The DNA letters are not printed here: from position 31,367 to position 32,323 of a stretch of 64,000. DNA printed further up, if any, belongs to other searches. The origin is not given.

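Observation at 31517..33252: Candidate split OLD-like defence module 1: ABC-type ATPase + translationally coupled DUF4276 (Toprim-like) protein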

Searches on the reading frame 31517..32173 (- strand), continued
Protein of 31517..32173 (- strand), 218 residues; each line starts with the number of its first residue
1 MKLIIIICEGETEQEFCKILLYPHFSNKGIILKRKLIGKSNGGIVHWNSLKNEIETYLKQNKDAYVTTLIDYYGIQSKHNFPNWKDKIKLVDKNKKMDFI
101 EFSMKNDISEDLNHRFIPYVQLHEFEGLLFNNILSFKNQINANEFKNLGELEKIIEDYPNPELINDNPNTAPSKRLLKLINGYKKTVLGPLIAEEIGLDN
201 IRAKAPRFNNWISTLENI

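Call 39: find_encoding_contigs(protein=P0081, flank=10000, max_places=3)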
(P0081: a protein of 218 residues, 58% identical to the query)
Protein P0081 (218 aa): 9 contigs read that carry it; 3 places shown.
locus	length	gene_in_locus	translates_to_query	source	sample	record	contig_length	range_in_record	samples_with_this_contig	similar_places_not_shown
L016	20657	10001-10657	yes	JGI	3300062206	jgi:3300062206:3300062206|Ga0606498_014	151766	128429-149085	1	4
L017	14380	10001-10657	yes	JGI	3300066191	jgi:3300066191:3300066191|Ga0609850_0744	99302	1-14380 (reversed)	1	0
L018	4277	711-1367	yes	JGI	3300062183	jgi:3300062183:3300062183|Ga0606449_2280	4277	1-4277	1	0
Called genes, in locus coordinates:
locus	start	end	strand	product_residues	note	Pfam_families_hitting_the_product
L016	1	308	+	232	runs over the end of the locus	PF00072:Response_reg, PF04397:LytTR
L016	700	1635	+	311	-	PF19783:DUF6268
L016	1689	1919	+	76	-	-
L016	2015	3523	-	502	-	PF00135:COesterase, PF20434:BD-FAE, PF07859:Abhydrolase_3 (weak)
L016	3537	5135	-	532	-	PF00082:Peptidase_S8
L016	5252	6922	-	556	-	PF12895:ANAPC3 (faint), PF13174:TPR_6 (faint), PF00515:TPR_1 (weak), PF25575:TPR_BSK1_C (weak), PF13414:TPR_11, PF00515:TPR_1 (weak), PF13414:TPR_11 (weak), PF00515:TPR_1 (weak), +11 more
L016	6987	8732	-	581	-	PF22807:TrAA12, PF07995:GSDH, PF00034:Cytochrom_C, PF13442:Cytochrome_CBB3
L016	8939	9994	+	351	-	PF02463:SMC_N, PF11398:DUF2813 (faint), PF13175:AAA_15, PF13304:AAA_21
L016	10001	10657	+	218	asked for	PF14103:DUF4276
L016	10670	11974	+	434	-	PF00324:AA_permease, PF13520:AA_permease_2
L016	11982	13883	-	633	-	PF16177:ACAS_N, PF00501:AMP-binding, PF13193:AMP-binding_C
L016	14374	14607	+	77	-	PF00830:Ribosomal_L28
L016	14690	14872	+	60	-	PF00471:Ribosomal_L33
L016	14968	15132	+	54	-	PF14128:DUF4295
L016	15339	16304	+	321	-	PF13401:AAA_22 (faint), PF02881:SRP54_N, PF00448:SRP54, PF13604:AAA_30 (weak)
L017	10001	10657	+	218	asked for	PF14103:DUF4276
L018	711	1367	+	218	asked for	PF14103:DUF4276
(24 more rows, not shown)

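Call 41: predict_structure(alignment_id=A1)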
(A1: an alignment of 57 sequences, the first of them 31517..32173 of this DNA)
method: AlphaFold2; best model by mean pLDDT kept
length: 218 residues; sequences in the alignment: 57
mean_pLDDT: 93.5   pTM: 0.89
mean pLDDT of the five models: 93.5, 91.5, 90.8, 90.3, 90.1
residues with pLDDT >= 90: 176; 70-90: 42; 50-70: 0; < 50: 0
segments of 3 or more residues with pLDDT < 50: none
pLDDT, mean of each block of 10 residues (from residue 1): 95 96 97 93 92 98 96 90 87 90 98 97 89 95 96 94 81 93 91 96 95 97
secondary structure, 60 per line:
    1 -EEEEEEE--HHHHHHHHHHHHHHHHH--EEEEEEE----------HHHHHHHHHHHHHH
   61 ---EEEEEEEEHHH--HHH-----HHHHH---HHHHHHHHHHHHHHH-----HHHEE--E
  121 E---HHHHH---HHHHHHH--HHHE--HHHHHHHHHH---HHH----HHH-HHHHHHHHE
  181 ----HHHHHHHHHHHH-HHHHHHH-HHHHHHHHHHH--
elements in order: E2-8 H11-27 E30-36 H47-60 E64-71 H85-89 H93-107 H125-129 H133-139 H148-157 H172-179 H185-196 H198-204 H206-216

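Call 45: fold_search(model_id=the predicted structure, library=pdb)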
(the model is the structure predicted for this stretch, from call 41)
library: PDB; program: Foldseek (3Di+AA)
matches with E <= 10: 1024; with E <= 0.001: 0
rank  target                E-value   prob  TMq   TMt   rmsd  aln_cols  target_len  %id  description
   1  6s6d_C                2.9e-02  0.80  0.27  0.22   9.3       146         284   10  Crystal structure of RagA-Q66L-GTP/RagC-S75N-GDP GTPase heterodimer complex (released 2019-10-16)
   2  6ra2_E                9.3e-02  0.41  0.31  0.26  12.5       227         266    8  Structural basis for recognition and ring-cleavage of the Pseudomonas quinolone signal (PQS) by AqDC (released 2019-07-03)
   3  6s6a_A                9.3e-02  0.33  0.26  0.20  12.3       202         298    9  Crystal structure of RagA-Q66L/RagC-T90N GTPase heterodimer complex (released 2019-10-16)
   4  5xo8_H                9.9e-02  0.23  0.29  0.25  17.4       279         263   12  Crystal structure of a novel ZEN lactonase mutant with ligand Z (released 2018-05-02)
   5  6s6d_D                1.1e-01  0.35  0.26  0.22  11.6       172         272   12  Crystal structure of RagA-Q66L-GTP/RagC-S75N-GDP GTPase heterodimer complex (released 2019-10-16)
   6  4gw3                  1.1e-01  0.20  0.23  0.20  11.6       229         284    9  Crystal Structure of the Lipase from Proteus mirabilis (released 2013-02-06)
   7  5xb5_A                1.2e-01  0.10  0.18  0.19  14.4       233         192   12  Crystal structure of R90A mutant of thymidylate kinase (aq_969) from Aquifex Aeolicus VF5 (released 2017-06-28)
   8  3n5c_A                1.3e-01  0.47  0.29  0.39   7.6       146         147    8  Crystal Structure of Arf6DELTA13 complexed with GDP (released 2010-08-18)
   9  5xmw_B                1.7e-01  0.35  0.30  0.25  11.1       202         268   11  Selenomethionine-derivated ZHD (released 2018-04-25)
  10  9h4q_c                1.7e-01  0.11  0.23  0.20  17.0       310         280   10  Cryo-EM structure of the SEAC wing - EGOC (released 2025-11-05)
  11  1cvl                  1.8e-01  0.18  0.24  0.18  11.6       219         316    8  CRYSTAL STRUCTURE OF BACTERIAL LIPASE FROM CHROMOBACTERIUM VISCOSUM ATCC 6918 (released 1997-04-01)
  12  7yor_A                1.9e-01  0.23  0.27  0.16  12.3       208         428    9  Recj2 and dCMP complex from Methanocaldococcus jannaschii (released 2023-08-02)
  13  6jwp_B                1.9e-01  0.18  0.24  0.20  14.8       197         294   14  crystal structure of EGOC (released 2019-12-11)
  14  6jd9                  1.9e-01  0.09  0.19  0.16  16.1       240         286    8  Proteus mirabilis lipase mutant - I118V/E130G (released 2019-07-24)
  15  6ulg_F                2.0e-01  0.18  0.25  0.22  12.3       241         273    9  Cryo-EM structure of the FLCN-FNIP2-Rag-Ragulator complex (released 2019-11-20)
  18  6p74                  2.1e-01  0.25  0.27  0.14  13.2       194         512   10  OLD nuclease from Thermus Scotoductus (released 2020-01-29)
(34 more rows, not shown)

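Call 46: search_solved_structures(query=A1, max_evalue=10, show_alignments=3)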
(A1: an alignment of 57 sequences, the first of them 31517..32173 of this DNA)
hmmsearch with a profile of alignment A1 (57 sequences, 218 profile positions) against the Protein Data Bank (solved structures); distinct sequences matched with E-value up to 10: 1.
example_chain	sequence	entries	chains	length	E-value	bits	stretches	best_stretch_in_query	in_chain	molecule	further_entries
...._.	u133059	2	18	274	0.073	16.2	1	33-99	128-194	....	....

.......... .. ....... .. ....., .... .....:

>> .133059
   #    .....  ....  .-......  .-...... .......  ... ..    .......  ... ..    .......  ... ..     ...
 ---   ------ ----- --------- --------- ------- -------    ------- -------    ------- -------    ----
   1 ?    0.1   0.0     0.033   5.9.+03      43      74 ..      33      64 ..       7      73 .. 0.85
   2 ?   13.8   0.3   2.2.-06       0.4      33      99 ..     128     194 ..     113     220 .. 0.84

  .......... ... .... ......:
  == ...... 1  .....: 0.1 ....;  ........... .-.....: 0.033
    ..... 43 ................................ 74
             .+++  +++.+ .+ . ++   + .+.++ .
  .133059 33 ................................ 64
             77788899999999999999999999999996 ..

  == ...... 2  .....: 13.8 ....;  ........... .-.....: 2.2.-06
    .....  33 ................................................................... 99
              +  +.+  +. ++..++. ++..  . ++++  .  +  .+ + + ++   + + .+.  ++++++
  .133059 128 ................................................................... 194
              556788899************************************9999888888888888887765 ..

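Call 59: find_related_loci(query=A1, collection=viral_contigs, flank=8000)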
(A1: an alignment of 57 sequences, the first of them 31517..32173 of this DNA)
Query A1 (218 aa) in viral_contigs; peptide patterns used: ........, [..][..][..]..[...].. (x = any residue, [..] = any of these).
28 stretches matched a pattern; 4 encode a relative of the query (tblastn E <= 1e-3); 4 distinct loci.
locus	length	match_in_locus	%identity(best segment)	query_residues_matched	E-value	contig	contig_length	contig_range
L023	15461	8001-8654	34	6-218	8e-37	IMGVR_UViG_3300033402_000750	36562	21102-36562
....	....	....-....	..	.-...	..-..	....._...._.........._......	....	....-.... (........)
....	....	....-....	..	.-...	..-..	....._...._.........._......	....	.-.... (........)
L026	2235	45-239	33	104-168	2e-8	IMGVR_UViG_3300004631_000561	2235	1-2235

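Call 64: search_protein_representatives(alignment_id=A1)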
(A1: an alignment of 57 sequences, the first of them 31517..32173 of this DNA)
Query: 57 sequences, 218 profile positions. Proteins with E-value up to 0.001 (for the whole library): 4137; up to 1e-10: 2807; up to 1e-30: 1070. The best 150 are listed.
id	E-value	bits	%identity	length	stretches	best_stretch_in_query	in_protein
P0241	4.3e-92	324.3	-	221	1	1-217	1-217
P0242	7.2e-85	300.7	-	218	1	1-218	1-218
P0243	1.3e-80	286.7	-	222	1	1-218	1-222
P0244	2.1e-80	286.0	-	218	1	1-218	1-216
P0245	1.5e-79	283.2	-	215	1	1-218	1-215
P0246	2.9e-79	282.3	-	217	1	1-218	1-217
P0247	7.8e-79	280.9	-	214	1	1-218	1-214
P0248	7.3e-77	274.5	-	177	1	42-215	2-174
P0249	1.4e-76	273.5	-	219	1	3-217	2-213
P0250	4.6e-76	271.9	-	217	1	1-216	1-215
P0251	8.7e-75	267.7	-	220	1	1-216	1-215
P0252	6.1e-74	264.9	-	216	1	1-217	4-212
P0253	7.6e-74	264.6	-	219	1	1-217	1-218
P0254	6.1e-73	261.7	-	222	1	1-215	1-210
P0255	1.0e-72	260.9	-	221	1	1-217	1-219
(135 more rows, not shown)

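Call 65: fold_search(model_id=the predicted structure, library=viral)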
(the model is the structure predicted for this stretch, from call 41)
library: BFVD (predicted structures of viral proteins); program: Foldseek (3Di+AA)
matches with E <= 10: 742; with E <= 0.001: 0
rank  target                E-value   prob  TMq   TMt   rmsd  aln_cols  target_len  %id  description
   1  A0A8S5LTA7            1.8e-02  0.97  0.44  0.45   8.5       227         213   11  RloB-like protein [Myoviridae sp. ct25F5]
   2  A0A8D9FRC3            2.7e-02  0.54  0.22  0.16  15.8       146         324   14  RNaseH ribonuclease [uncultured marine phage]
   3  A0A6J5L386            3.4e-02  0.72  0.27  0.28   7.0       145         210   12  Uncharacterized protein [uncultured Caudovirales phage]
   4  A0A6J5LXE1            3.9e-02  0.69  0.30  0.32  12.9       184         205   10  Uncharacterized protein [uncultured Caudovirales phage]
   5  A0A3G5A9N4            7.7e-02  0.28  0.31  0.15  10.8       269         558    7  Uncharacterized protein [Hyperionvirus sp.]
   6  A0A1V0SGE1            8.7e-02  0.15  0.23  0.19  12.7       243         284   14  Uncharacterized protein [Hokovirus HKV1]
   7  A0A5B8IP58            9.2e-02  0.16  0.24  0.11  17.1       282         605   16  Uncharacterized protein [Mimiviridae sp. ChoanoV1]
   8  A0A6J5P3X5            9.7e-02  0.51  0.32  0.32  11.9       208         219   14  Uncharacterized protein [uncultured Caudovirales phage]
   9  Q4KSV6                1.0e-01  0.16  0.18  0.12  14.6       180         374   13  ORF-124 peptide [Chrysodeixis chalcites nucleopolyhedrovirus]
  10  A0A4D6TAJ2            1.2e-01  0.44  0.21  0.17   5.1        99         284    8  Lysin B [Gordonia phage Reyja]
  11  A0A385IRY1            1.2e-01  0.06  0.16  0.13  18.4       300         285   10  (no name in the UniProt tables at hand)
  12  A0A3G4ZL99            1.3e-01  0.44  0.27  0.28  10.0       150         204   13  Uncharacterized protein [Terrestrivirus sp.]
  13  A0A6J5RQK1            1.5e-01  0.18  0.21  0.16  12.5       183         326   10  Uncharacterized protein [uncultured Caudovirales phage]
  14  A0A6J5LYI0            1.5e-01  0.11  0.18  0.17  15.1       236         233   11  Uncharacterized protein [uncultured Caudovirales phage]
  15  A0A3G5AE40            1.7e-01  0.35  0.37  0.16  15.9       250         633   12  Uncharacterized protein [Hyperionvirus sp.]
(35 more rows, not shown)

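Call 68: search_solved_structures(query=A3, max_evalue=10, show_alignments=4)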
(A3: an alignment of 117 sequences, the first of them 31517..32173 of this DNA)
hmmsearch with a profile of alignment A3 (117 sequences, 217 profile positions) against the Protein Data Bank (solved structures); distinct sequences matched with E-value up to 10: 1.
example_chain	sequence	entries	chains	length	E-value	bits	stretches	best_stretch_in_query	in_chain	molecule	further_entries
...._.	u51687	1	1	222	1.7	11.8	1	155-200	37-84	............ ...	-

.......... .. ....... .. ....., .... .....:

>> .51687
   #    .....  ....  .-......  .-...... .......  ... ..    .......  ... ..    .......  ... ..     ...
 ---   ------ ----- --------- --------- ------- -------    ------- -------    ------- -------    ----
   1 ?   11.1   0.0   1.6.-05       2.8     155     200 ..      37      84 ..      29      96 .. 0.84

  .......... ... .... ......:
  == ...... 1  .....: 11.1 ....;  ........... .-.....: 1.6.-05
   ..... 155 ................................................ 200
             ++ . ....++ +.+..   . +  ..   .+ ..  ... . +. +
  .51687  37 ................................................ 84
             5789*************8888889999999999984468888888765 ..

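Call 70: search_protein_families(library=pfam, alignment_id=A3, max_evalue=10)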
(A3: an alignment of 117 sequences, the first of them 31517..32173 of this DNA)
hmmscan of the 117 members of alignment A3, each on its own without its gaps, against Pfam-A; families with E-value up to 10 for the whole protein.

A. member 1, window:31517-32173:- (218 aa): 2 families
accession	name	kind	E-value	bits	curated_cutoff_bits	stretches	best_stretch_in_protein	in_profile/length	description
PF14103.11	DUF4276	-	1.3e-58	198.9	30.2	1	8-216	1-192/192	Domain of unknown function (DUF4276)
PF21241.2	UvsW_N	-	0.055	14.3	25.3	1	65-99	27-61/81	DNA helicase UvsW, N-terminal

B. families by the number of members that match (of 117 scanned): 47 families (the first 25 are shown)
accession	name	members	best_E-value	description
PF14103.11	DUF4276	117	9.4e-59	Domain of unknown function (DUF4276)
PF20469.4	OLD-like_TOPRIM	14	0.00014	Overcoming lysogenization defect protein-like, TOPRIM domain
PF04106.18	ATG5_UblB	5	0.0017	Autophagy protein ATG5, UblB domain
PF23583.2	EF_HAND_2_PLCG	4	6.8e-05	PLCG EF-hand motif 2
PF10918.13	DUF2718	2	0.0012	Protein of unknown function (DUF2718)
PF01031.25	Dynamin_M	2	0.013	Dynamin central region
PF11536.14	DUF3226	2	0.042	Protein of unknown function (DUF3226)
PF09715.15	Plasmod_dom_1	1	0.00037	Plasmodium protein of unknown function (Plasmod_dom_1)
PF18982.5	JetA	1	0.0045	Wadjet protein JetA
PF16830.10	NBD94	1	0.0061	Nucleotide-Binding Domain 94 of RH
PF18536.7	DUF5623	1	0.018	Domain of unknown function (DUF5623)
PF21808.2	Dynamin-like_hel_bact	1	0.022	Bacterial dynamin-like protein, helical domain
PF24531.2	ANC1_spectrin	1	0.024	Nuclear anchorage protein 1, spectrin repeat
PF09648.15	YycI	1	0.03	YycI protein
PF13032.11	RNaseH_pPIWI_RE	1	0.034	RNaseH domain of pPIWI_RE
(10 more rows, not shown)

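Call 78: search_protein_families(library=phrogs, proteins=[L023:2-700:+, L023:700-1896:+, L023:1940-2347:+, L023:3069-4448:+, L023:4761-5186:+, L023:6013-6783:+, L023:8733-10040:-, L023:10037-10612:-, L023:11109-11954:-, L023:11951-13015:-], max_evalue=0.00001)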
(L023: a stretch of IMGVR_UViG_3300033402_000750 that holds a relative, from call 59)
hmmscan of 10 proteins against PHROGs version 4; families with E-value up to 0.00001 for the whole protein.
L023:2-700:+ (232 aa): 2 families
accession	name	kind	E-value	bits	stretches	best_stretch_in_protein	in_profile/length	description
phrog_6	-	tail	1.5e-32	114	1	7-231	189-430/548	baseplate wedge subunit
phrog_1608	-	tail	5.4e-09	36.8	1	51-203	3-172/192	tail protein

L023:700-1896:+ (398 aa): 1 family
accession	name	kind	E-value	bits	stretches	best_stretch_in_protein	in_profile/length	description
phrog_1160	-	tail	2e-13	50.9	1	8-119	20-131/528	baseplate protein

L023:1940-2347:+ (135 aa): 0 families

L023:3069-4448:+ (459 aa): 1 family
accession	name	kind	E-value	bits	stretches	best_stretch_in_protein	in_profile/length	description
phrog_12615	-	unknown function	3.8e-10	40.4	1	106-303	93-243/290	-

L023:4761-5186:+ (141 aa): 0 families

L023:6013-6783:+ (256 aa): 0 families

L023:8733-10040:- (435 aa): 6 families
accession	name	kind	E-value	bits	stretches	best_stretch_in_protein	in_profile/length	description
phrog_67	-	other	3.7e-69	235.6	1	1-413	121-341/743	DNA methyltransferase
phrog_498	-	other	6.9e-14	52.3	1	375-411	380-416/633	DNA methyltransferase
phrog_3008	-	other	3.5e-11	43.8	1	376-418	172-214/244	DNA methyltransferase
phrog_6025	-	other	7.2e-11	43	1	3-86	11-91/192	DNA methyltransferase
phrog_12517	-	unknown function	3.5e-09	37.3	0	7-92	163-248/316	-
phrog_18146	-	other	1.3e-07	32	0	375-405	71-101/452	DNA methyltransferase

L023:10037-10612:- (191 aa): 2 families
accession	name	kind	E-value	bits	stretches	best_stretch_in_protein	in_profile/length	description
phrog_355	-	DNA, RNA and nucleotide metabolism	3.8e-22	79.9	1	73-181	72-176/249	nucleoside 2-deoxyribosyltransferase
phrog_5781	-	unknown function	1.7e-06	28.7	1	78-177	8-99/220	-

L023:11109-11954:- (281 aa): 0 families

L023:11951-13015:- (354 aa): 2 families
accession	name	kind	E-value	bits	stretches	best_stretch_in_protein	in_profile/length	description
phrog_17442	-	unknown function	4.2e-11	43.9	1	94-197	64-164/185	-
phrog_1033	-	DNA, RNA and nucleotide metabolism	5.4e-11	43.8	1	106-215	34-149/334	ParB-like partition protein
